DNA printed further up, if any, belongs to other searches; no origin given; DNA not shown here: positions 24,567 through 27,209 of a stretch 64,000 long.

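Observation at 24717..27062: A 781-aa protein made of about 20 copies of a non-canonical 34-aa repeat, divergent from the flagellar export operon.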

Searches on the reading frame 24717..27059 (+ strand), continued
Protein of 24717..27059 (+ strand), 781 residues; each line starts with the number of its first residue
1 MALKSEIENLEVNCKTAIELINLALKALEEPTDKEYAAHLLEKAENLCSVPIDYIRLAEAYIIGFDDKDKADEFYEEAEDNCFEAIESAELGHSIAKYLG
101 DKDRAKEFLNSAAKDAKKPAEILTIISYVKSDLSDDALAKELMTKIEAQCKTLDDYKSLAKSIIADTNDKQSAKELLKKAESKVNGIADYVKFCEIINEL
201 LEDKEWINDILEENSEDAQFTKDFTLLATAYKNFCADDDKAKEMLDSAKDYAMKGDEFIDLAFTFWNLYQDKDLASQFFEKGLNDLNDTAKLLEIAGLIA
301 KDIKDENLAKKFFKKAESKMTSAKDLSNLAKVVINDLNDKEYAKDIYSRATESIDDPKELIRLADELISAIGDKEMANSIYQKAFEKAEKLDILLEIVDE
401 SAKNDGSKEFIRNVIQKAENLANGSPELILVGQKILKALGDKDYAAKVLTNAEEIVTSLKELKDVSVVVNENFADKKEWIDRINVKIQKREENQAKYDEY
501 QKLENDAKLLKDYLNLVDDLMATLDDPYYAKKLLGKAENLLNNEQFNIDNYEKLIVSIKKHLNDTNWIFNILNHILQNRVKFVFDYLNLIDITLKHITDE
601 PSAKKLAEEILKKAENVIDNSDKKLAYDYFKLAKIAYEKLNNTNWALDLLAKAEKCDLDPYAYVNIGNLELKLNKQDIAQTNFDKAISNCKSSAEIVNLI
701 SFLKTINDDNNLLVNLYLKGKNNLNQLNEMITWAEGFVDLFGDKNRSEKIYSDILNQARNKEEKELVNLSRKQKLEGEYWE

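Call 26: find_encoding_contigs(protein=P0015, flank=8000, max_places=1)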
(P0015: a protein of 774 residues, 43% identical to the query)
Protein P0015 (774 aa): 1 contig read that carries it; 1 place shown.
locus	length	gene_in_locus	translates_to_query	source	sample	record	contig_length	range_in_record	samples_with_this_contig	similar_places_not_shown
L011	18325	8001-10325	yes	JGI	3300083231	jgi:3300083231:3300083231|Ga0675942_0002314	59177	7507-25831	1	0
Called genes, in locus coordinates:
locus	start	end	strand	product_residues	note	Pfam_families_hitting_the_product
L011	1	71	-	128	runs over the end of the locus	PF12611:Flagellar_put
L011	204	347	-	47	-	-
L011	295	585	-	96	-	-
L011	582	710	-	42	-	-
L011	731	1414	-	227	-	PF03963:FlgD, PF13860:FlgD_ig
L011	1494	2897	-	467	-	PF02120:Flg_hook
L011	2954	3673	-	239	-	PF03448:MgtE_N (faint)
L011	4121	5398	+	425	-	PF00890:FAD_binding_2, PF01134:GIDA (weak), PF01266:DAO, PF01946:Thi4 (weak), PF03486:HI0933_like (weak), PF07992:Pyr_redox_2 (weak), PF12831:FAD_oxidored, PF13450:NAD_binding_8, +1 more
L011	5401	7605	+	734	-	PF07992:Pyr_redox_2, PF01266:DAO (weak), PF12831:FAD_oxidored, PF13450:NAD_binding_8 (weak), PF12838:Fer4_7 (weak), PF13187:Fer4_9 (weak), PF13237:Fer4_10 (weak), PF02662:FlpD, +7 more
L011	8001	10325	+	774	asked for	-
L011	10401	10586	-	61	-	-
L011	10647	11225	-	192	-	-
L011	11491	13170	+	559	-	PF03601:Cons_hypoth698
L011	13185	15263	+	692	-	PF13596:PAS_10 (weak), PF08448:PAS_4 (faint), PF00989:PAS (faint), PF08447:PAS_3, PF14598:PAS_11 (faint), PF13426:PAS_9, PF08447:PAS_3, PF02518:HATPase_c, +1 more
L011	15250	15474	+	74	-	-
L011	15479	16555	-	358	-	PF03054:tRNA_Me_trans, PF20259:tRNA_Me_trans_M, PF20258:tRNA_Me_trans_C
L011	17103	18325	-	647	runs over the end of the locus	PF00012:HSP70, PF06723:MreB_Mbl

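Call 27: find_encoding_contigs(protein=P0022, flank=8000, max_places=1)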
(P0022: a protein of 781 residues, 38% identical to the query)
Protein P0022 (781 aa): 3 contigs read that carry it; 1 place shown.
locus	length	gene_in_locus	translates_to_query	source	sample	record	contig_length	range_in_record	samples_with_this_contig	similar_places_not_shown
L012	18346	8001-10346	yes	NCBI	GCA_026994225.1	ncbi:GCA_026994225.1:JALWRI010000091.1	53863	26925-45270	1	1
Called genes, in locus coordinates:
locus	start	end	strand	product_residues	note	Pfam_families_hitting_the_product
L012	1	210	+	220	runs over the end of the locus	PF00072:Response_reg, PF00486:Trans_reg_C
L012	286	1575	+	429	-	PF08521:2CSK_N (weak), PF00512:HisKA, PF02518:HATPase_c, PF14501:HATPase_c_5 (weak)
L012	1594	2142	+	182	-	PF00702:Hydrolase (weak), PF08645:PNK3P (weak), PF13419:HAD_2 (faint), PF13242:Hydrolase_like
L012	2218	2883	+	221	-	PF01553:Acyltransferase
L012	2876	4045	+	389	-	PF04055:Radical_SAM, PF06969:HemN_C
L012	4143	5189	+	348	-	PF02568:ThiI, PF03054:tRNA_Me_trans, PF18297:NFACT-R_2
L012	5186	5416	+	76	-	PF01206:TusA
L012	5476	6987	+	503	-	PF00291:PALP, PF00585:Thr_dehydrat_C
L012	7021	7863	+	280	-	PF10563:CA_like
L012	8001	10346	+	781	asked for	-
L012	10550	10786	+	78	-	-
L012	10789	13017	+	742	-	PF02463:SMC_N (weak), PF13175:AAA_15 (weak), PF13476:AAA_23, PF13558:SbcC_Walker_B (faint)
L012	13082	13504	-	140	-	PF00571:CBS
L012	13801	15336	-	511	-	PF02384:N6_Mtase, PF07669:Eco57I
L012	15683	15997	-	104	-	-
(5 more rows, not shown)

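Call 29: find_related_loci(query=A1, collection=genome_contigs, flank=10000)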
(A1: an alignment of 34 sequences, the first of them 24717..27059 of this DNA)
Query A1 (781 aa) in genome_contigs; peptide patterns used: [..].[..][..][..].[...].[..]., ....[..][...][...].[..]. (x = any residue, [..] = any of these).
289 stretches matched a pattern; 224 encode a relative of the query (tblastn E <= 1e-3); the best 80 are kept; 80 distinct loci.
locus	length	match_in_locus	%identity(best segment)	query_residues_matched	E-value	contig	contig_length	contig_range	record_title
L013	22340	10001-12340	80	1-780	0e+0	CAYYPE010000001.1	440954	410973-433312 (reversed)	MAG TPA_asm: uncultured Hyphomicrobiales bacterium isolate binchicken_co58_170 genome assembly, contig: NODE_9_length_44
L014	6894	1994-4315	46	1-780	0e+0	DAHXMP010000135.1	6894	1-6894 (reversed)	MAG TPA_asm: Bacteroidetes bacterium isolate clean1621 k141_1588441, whole genome shotgun sequence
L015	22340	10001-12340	45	1-780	0e+0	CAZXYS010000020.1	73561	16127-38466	MAG TPA_asm: uncultured Hyphomicrobiales bacterium isolate SRP141376_co1_372 genome assembly, contig: NODE_921_length_73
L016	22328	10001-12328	46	1-779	0e+0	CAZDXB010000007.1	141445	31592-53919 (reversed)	MAG TPA_asm: uncultured Hyphomicrobiales bacterium isolate SRP141376_co1_185 genome assembly, contig: NODE_251_length_14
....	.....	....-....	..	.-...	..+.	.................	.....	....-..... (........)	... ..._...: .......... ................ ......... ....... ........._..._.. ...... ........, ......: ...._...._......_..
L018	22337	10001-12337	44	1-780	0e+0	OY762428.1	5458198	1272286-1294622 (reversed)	MAG: Candidatus Kapabacteria bacterium isolate a44c304e-2480-4604-92e3-6035b9b042d9 genome assembly, chromosome: 1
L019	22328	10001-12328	45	1-779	0e+0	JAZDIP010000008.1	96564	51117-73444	MAG: bacterium isolate MEGAHIT-group-0.412 k141_11768540, whole genome shotgun sequence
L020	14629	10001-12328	45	1-777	0e+0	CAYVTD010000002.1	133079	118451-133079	MAG TPA_asm: uncultured Hyphomicrobiales bacterium isolate binchicken_co74_407 genome assembly, contig: NODE_176_length_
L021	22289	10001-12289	42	1-765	2e-178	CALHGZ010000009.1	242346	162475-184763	MAG: Candidatus Kapabacteria bacterium isolate N1_Bin_METABAT__253_1 genome assembly, contig: c_000000248946, whole geno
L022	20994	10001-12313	43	1-778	3e-178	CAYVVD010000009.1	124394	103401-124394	MAG TPA_asm: uncultured Hyphomicrobiales bacterium isolate SRP141376_co3_220 genome assembly, contig: NODE_219_length_12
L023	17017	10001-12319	41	1-776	1e-175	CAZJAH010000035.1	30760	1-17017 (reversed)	MAG TPA_asm: uncultured Hyphomicrobiales bacterium isolate SRP252850_co1_147 genome assembly, contig: NODE_2485_length_3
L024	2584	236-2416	43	16-751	0e+0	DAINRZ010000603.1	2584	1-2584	MAG TPA_asm: Candidatus Kapaibacterium sp. isolate CTOTU29498 NODE_24561_length_2584_cov_5.940293, whole genome shotgun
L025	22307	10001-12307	37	1-775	6e-164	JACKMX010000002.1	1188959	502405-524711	MAG: Chromatiaceae bacterium isolate HK-STAS-PROT-129 HK-STAS-PROT-129_2, whole genome shotgun sequence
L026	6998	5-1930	44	4-780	4e-162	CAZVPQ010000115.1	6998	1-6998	MAG TPA_asm: uncultured Hyphomicrobiales bacterium isolate binchicken_co164_181 genome assembly, contig: NODE_4769_lengt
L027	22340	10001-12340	36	1-780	8e-161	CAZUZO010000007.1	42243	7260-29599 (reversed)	MAG TPA_asm: uncultured Thiotrichales bacterium isolate SRP072547_co1_415 genome assembly, contig: NODE_974_length_42243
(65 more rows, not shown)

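Call 31: predict_structure(alignment_id=A1)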
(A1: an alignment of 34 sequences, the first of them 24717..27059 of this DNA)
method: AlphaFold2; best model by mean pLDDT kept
length: 781 residues; sequences in the alignment: 34
mean_pLDDT: 90.9   pTM: 0.52
mean pLDDT of the five models: 90.9, 90.3, 89.6, 89.4, 88.0
residues with pLDDT >= 90: 565; 70-90: 207; 50-70: 5; < 50: 4
segments of 3 or more residues with pLDDT < 50: none
pLDDT, mean of each block of 10 residues (from residue 1): 70 89 86 86 91 93 90 93 90 92 91 85 86 85 83 88 82 87 89 93 92 90 94 93 94 92 94 94 92 95 94 95 93 93 94 94 93 91 94 94 87 94 91 94 94 86 93 91 89 89 91 95 89 92 92 96 92 92 90 91 92 93 91 94 95 92 94 93 94 94 90 93 90 93 93 91 91 78 37
secondary structure, 60 per line:
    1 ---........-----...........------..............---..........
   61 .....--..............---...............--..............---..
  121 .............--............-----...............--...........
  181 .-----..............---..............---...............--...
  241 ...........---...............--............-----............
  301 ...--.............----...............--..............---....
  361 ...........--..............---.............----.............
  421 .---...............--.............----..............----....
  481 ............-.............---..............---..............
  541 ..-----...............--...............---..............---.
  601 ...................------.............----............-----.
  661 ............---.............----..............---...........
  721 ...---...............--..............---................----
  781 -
elements in order (helices of 4 or more, strands of 3 or more residues): H4-11 H17-27 H34-47 H51-65 H68-81 H85-99 H102-115 H119-133 H136-147 H153-167 H170-181 H187-200 H204-217 H221-235 H238-251 H255-269 H272-283 H289-303 H306-318 H323-337 H340-353 H357-371 H374-387 H391-403 H408-421 H425-439 H442-454 H459-472 H477-492 H494-506 H510-523 H527-542 H548-562 H565-579 H583-596 H600-619 H626-638 H643-654 H660-672 H676-688 H693-706 H710-723 H727-741 H744-757 H761-776

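Call 37: fold_search(model_id=the predicted structure, library=pdb)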
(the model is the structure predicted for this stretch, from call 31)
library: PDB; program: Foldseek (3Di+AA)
matches with E <= 10: 1314; with E <= 0.001: 158
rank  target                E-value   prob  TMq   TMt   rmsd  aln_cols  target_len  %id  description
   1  9hvq_Q                1.9e-09  1.00  0.15  0.14  33.3       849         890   13  Structure of the transcribing Pol II-DSIF-PAF-SPT6-RECQL5 complex (released 2025-07-16)
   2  7qdz_B                3.3e-09  1.00  0.17  0.13  31.8       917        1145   13  80S-bound human SKI complex in the closed state (released 2022-02-09)
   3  9rtt_Q                2.3e-08  1.00  0.15  0.14  30.9       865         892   14  Activated Elongation Complex with IWS1 and ELOF1 (released 2025-09-03)
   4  7qdr_B                2.5e-08  1.00  0.16  0.12  36.9       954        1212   13  Apo human SKI complex in the closed state (released 2022-02-02)
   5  8hmd_C                3.1e-08  1.00  0.23  0.15  36.4       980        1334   13  base module state 2 of Tetrahymena IFT-A (released 2023-06-14)
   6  9g8r_B                3.3e-08  1.00  0.17  0.13  34.1       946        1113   14  human SKI7-SKI238 complex in the open state (released 2024-10-16)
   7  6ted_Q                3.7e-08  1.00  0.15  0.14  33.4       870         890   12  Structure of complete, activated transcription complex Pol II-DSIF-PAF-SPT6 uncovers allosteric elongation activation  (released 2020-07-22)
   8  8bbg_D                5.2e-08  1.00  0.20  0.13  47.0       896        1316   14  Structure of the IFT-A complex; anterograde IFT-A train model (released 2022-12-21)
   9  7qds_B                9.2e-08  1.00  0.17  0.14  31.1       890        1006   13  Apo human SKI complex in the open state (released 2022-02-02)
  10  8fgw_D                9.9e-08  1.00  0.16  0.11  36.9       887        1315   14  Human IFT-A complex structures provide molecular insights into ciliary transport (released 2023-02-22)
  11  4buj_F                1.5e-07  1.00  0.15  0.10  30.3       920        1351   12  Crystal structure of the S. cerevisiae Ski2-3-8 complex (released 2013-08-28)
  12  8q9t_E                3.0e-07  1.00  0.17  0.14  29.3       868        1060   12  CryoEM structure of a S. Cerevisiae Ski238 complex bound to RNA (released 2023-11-29)
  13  8bda_E                3.5e-07  1.00  0.20  0.13  36.6       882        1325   13  IFTA complex in anterograde intraflagellar transport trains (Chlamydomonas reinhardtii) (released 2023-01-11)
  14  8ga7                  3.5e-07  1.00  0.06  0.09  43.8       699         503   15  Geometrically programmable nanomaterial construction using regularized protein building blocks (released 2024-03-13)
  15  8xi2_J                3.8e-07  1.00  0.27  0.32  23.7       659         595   12  Cryo-EM structure of the Chlamydomonas C* complex (released 2024-10-09)
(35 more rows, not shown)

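Call 38: search_protein_representatives(alignment_id=A1)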
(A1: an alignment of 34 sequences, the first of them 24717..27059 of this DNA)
Query: 34 sequences, 780 profile positions. Proteins with E-value up to 0.001 (for the whole library): 868; up to 1e-10: 434; up to 1e-30: 150. The best 150 are listed.
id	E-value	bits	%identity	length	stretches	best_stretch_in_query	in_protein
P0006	0.0e+00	1176.5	-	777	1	1-780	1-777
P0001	0.0e+00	1092.8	-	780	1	1-780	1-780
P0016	0.0e+00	1035.8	-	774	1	1-773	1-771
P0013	0.0e+00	1016.4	-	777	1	1-780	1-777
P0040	1.9e-288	975.7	-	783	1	1-780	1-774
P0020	2.1e-288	975.6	-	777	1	1-779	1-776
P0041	1.3e-286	969.6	-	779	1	1-780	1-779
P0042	3.5e-271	918.6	-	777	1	1-779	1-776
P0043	1.6e-269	913.1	-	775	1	1-776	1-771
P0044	3.9e-262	888.7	-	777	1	1-778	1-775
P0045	4.9e-261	885.0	-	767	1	1-772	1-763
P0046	1.4e-260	883.5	-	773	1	1-778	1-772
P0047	1.4e-256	870.3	-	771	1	1-778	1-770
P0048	1.7e-256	870.0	-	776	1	1-778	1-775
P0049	7.3e-255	864.6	-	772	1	1-778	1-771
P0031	6.7e-236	801.9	-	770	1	1-780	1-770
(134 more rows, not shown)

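Call 66: search_solved_structures(query=A1, max_evalue=1)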
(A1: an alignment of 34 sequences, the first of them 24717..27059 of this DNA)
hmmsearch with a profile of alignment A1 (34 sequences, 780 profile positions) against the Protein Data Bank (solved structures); distinct sequences matched with E-value up to 1: 14.
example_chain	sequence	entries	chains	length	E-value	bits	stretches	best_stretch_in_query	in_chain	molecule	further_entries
7obi_A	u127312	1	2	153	0.00078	21.2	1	270-396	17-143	CTPR-rv4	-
9k7t_A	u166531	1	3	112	0.0035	19.1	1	302-377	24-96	C4-Zn1-HEHE-1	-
6qx9_5J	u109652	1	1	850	0.0054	18.4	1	228-419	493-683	Pre-mRNA-processing factor 6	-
6xt9_H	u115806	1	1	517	0.0064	18.2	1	632-761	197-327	Tetratricopeptide repeat domain 8 isoform 2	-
3jcr_G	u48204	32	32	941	0.0099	17.6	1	228-419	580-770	hPrp6 | Pre-mRNA-processing factor 6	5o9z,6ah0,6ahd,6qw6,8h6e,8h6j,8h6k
6t59_TT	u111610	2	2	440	0.01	17.5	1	584-712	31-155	Tetratricopeptide repeat protein 5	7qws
8bpo_t2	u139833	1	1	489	0.012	17.3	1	584-712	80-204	Tetratricopeptide repeat protein 5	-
4abn_A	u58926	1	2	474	0.031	15.9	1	599-710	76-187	TETRATRICOPEPTIDE REPEAT PROTEIN 5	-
4uos_A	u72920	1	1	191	0.14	13.8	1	272-421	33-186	DESIGNED HELICAL BUNDLE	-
7yeh_B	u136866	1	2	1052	0.27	12.8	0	306-414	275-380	UDP-N-acetylglucosamine--peptide N-acetylglucosaminyltransferase 110 kDa subunit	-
7yea_A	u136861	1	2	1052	0.27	12.8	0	306-414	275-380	UDP-N-acetylglucosamine--peptide N-acetylglucosaminyltransferase 110 kDa subunit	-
7ntf_A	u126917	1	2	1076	0.28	12.7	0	306-414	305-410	Isoform 1 of UDP-N-acetylglucosamine--peptide N-acetylglucosaminyltransferase 110 kDa subu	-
9k7u_A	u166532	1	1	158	0.37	12.3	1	56-114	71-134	Heter-Zn2-HEHE-22A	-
2q7f_A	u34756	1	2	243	0.41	12.2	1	269-387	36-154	YrrB protein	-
